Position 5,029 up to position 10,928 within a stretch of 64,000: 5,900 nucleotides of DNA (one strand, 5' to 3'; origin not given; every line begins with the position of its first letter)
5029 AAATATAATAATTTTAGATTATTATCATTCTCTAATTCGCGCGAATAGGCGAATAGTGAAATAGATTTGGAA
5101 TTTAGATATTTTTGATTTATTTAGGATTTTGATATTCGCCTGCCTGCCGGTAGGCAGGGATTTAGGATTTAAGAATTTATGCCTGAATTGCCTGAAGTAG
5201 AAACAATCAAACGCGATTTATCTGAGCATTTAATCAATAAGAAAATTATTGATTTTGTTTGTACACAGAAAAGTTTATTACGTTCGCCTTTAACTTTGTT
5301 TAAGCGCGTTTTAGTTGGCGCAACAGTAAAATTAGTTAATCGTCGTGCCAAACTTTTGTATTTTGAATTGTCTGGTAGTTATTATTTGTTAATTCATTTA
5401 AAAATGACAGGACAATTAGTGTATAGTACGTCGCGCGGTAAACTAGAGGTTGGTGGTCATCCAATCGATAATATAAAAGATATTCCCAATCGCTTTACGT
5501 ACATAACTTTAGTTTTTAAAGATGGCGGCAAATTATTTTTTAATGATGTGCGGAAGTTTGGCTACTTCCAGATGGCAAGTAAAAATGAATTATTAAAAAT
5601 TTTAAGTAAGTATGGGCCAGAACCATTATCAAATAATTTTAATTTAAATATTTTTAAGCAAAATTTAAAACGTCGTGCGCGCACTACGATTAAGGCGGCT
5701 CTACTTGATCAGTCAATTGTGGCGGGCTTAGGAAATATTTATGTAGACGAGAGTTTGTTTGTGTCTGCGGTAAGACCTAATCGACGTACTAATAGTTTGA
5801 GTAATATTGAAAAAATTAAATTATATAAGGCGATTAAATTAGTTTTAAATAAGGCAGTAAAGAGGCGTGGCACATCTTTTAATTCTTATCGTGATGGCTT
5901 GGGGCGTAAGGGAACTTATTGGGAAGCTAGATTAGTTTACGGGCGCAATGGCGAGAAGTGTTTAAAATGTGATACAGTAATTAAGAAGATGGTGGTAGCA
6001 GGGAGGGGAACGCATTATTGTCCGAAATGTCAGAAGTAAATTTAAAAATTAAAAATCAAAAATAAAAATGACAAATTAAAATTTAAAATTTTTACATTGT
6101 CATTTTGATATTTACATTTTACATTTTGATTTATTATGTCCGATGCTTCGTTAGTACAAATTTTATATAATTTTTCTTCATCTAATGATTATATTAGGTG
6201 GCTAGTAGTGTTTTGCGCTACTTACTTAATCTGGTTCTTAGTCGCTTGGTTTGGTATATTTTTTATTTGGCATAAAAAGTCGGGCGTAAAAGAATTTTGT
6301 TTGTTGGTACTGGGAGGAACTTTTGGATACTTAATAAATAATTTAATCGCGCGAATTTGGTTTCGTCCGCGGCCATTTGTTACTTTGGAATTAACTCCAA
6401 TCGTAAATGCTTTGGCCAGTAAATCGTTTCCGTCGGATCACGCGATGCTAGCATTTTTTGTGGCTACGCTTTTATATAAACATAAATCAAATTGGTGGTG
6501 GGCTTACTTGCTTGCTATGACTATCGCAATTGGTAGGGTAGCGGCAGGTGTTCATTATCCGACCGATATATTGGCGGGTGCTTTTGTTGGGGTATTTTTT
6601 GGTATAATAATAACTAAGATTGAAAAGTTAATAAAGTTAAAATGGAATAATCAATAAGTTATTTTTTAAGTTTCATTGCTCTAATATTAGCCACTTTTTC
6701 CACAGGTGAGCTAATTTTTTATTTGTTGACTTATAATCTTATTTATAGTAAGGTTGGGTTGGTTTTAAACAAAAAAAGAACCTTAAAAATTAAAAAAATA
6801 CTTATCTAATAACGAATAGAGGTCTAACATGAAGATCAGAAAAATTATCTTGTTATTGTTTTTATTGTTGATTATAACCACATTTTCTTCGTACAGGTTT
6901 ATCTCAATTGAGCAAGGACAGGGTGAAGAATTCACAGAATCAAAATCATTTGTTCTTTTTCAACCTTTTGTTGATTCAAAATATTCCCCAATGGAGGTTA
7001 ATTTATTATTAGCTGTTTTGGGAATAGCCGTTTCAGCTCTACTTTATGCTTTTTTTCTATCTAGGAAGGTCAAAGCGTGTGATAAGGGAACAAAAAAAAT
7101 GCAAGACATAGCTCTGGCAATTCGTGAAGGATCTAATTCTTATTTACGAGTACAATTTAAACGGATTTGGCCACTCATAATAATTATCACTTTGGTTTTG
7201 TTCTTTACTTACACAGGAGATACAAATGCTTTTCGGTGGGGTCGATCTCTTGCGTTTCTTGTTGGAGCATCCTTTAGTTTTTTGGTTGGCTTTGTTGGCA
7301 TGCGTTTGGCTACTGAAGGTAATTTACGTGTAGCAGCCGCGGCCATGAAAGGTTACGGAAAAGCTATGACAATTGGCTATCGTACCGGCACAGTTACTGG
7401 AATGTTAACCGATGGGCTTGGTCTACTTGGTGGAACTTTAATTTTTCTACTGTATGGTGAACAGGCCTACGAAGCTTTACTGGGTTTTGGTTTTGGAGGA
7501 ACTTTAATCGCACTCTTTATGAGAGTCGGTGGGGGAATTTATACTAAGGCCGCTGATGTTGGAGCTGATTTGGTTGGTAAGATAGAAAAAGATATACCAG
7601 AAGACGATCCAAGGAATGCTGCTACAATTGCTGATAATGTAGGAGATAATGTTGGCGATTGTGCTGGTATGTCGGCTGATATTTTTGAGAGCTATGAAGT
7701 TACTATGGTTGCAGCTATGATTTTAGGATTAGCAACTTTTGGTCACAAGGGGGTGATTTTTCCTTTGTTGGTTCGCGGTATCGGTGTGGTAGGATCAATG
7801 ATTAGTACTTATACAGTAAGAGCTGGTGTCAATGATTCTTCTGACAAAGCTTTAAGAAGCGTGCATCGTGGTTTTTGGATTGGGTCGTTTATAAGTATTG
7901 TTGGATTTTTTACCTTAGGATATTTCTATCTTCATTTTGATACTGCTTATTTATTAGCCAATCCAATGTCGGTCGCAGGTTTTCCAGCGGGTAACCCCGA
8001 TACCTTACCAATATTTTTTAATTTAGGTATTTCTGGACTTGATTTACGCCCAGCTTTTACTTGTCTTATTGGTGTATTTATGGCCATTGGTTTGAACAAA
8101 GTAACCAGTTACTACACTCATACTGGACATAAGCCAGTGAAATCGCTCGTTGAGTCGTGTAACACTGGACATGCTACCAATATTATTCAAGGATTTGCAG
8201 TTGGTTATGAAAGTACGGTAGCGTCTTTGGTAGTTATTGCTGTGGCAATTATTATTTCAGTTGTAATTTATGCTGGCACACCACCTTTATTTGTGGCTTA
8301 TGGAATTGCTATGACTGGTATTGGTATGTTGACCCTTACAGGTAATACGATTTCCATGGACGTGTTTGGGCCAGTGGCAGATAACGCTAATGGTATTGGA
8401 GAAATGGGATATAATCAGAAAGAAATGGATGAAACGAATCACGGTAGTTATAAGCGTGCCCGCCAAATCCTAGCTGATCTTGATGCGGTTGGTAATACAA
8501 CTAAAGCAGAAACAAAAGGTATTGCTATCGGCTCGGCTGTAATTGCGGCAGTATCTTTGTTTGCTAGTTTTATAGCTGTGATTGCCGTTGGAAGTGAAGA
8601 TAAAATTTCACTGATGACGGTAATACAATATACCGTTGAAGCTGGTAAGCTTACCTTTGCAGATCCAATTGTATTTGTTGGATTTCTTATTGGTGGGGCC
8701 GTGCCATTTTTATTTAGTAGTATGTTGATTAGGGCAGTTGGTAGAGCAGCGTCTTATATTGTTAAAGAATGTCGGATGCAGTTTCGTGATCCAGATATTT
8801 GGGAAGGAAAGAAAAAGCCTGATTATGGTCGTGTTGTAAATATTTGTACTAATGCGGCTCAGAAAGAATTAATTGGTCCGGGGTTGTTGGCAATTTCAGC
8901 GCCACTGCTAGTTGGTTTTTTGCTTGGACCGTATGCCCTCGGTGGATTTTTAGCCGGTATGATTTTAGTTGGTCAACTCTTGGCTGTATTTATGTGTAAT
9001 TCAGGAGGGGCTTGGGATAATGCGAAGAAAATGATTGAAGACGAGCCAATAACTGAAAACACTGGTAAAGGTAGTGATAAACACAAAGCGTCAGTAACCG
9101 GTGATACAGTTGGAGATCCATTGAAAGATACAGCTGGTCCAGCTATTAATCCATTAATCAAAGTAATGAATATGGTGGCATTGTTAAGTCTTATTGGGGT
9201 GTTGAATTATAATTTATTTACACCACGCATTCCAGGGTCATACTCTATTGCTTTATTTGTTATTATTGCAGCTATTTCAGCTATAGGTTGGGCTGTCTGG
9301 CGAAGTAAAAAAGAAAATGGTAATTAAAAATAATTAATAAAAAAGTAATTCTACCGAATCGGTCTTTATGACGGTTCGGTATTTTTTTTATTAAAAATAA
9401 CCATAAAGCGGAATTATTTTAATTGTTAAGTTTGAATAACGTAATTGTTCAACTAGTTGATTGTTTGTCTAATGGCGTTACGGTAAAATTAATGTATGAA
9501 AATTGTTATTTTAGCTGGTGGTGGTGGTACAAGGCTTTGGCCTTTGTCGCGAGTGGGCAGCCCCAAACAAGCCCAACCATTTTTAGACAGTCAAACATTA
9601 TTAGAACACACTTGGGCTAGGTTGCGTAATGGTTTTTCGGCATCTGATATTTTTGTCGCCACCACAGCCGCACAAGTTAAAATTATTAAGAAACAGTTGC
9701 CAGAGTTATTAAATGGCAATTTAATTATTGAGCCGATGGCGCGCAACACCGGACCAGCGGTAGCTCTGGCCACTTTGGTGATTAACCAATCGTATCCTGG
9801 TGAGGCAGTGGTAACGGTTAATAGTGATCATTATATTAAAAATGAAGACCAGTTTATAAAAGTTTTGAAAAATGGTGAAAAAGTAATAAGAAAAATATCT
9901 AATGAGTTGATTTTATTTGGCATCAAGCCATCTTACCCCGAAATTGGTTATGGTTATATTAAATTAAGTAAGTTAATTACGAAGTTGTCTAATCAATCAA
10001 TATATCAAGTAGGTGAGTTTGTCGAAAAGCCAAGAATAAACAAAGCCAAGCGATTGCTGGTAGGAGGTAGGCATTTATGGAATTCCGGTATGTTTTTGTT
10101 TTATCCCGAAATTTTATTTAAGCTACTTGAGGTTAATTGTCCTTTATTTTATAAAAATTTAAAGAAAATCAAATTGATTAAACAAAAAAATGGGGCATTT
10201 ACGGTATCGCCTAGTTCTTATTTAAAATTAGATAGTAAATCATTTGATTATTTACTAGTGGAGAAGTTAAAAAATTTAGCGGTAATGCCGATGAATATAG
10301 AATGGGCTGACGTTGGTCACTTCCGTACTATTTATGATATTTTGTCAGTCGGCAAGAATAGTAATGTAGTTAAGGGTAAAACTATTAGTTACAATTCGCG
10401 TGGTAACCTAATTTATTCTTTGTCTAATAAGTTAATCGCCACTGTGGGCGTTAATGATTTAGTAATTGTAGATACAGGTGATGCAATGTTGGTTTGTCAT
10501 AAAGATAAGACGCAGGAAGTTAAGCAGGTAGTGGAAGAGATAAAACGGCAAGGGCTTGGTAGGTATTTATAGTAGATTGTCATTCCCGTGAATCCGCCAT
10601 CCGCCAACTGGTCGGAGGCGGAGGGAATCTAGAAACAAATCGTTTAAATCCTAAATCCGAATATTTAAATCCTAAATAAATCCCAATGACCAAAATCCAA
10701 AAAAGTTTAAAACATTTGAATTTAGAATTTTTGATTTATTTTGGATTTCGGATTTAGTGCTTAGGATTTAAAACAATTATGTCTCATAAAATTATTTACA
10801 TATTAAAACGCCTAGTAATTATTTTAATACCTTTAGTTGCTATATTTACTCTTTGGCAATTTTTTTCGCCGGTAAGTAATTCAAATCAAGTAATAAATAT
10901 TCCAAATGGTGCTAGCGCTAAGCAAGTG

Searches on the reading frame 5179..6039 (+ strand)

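Call 36: search_protein_families(library=pfam, proteins=[window:5179-6039:+])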
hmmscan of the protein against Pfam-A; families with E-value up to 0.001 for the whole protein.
window:5179-6039:+ (286 aa): 3 families
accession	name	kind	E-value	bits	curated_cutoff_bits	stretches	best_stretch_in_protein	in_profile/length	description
PF01149.29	Fapy_DNA_glyco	-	1.2e-27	97.2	25.5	1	1-129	1-116/117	Formamidopyrimidine-DNA glycosylase N-terminal domain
PF06831.19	H2TH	-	3.7e-25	88.2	34.7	1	146-234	2-89/93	Formamidopyrimidine-DNA glycosylase H2TH domain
PF06827.20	zf-FPG_IleRS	-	5.6e-11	42.5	21.3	1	258-286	1-29/30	Zinc finger found in FPG and IleRS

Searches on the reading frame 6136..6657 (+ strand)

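Call 37: search_protein_families(library=pfam, proteins=[window:6136-6657:+])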
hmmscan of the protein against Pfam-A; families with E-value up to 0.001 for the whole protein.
window:6136-6657:+ (173 aa): 2 families
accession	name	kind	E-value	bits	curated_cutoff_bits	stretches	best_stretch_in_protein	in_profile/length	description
PF01569.27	PAP2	-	3.6e-22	78.9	27.2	1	55-162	3-124/130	PAP2 superfamily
PF14378.12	PAP2_3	-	1.6e-07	31.8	27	1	87-153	118-185/190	PAP2 superfamily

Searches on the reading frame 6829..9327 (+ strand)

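Call 82: search_protein_families(library=pfam, proteins=[window:6829-9327:+])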
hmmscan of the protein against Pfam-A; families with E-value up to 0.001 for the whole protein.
window:6829-9327:+ (832 aa): 1 family
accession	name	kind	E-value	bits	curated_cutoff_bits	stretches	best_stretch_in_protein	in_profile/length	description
PF03030.21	H_PPase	-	1.3e-237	791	29.7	1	69-786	2-644/645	Inorganic H+ pyrophosphatase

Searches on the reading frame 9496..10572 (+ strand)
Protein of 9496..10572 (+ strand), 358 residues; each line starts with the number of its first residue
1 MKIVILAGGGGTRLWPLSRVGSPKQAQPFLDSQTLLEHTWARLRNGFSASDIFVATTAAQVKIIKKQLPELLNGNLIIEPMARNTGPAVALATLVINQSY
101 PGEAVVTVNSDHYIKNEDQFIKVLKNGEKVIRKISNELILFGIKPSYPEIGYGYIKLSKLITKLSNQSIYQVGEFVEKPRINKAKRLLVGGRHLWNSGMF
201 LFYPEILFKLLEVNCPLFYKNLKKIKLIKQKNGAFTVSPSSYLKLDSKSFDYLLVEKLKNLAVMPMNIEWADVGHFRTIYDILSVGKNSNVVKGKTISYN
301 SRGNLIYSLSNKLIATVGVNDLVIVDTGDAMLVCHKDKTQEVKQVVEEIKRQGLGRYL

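Call 36: search_protein_families(library=pfam, proteins=[window:9496-10572:+])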
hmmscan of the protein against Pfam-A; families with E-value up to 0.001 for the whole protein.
window:9496-10572:+ (358 aa): 3 families
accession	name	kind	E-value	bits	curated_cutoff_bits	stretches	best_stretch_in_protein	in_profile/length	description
PF00483.29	NTP_transferase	-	4.1e-34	118.7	21.2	1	3-282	2-238/245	Nucleotidyl transferase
PF22640.1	ManC_GMP_beta-helix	-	4.9e-20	71.6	27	1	294-348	1-54/55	MannoseP isomerase/GMP-like beta-helix domain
PF12804.13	NTP_transf_3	-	5.7e-08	33.5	27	1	4-119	2-103/160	MobA-like NTP transferase domain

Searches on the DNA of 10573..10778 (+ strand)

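Call 40: search_dna_similar(query=window:10573-10778:+, collection=plasmids, mode=distant, max_evalue=0.001, max_rows=20)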
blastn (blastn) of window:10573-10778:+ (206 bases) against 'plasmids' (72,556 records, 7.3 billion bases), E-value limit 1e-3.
No match.

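Call 41: search_dna_similar(query=window:10573-10778:+, collection=phages, mode=distant, max_evalue=0.001, max_rows=20)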
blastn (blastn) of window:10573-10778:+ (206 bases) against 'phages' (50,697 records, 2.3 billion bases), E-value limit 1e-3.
No match.
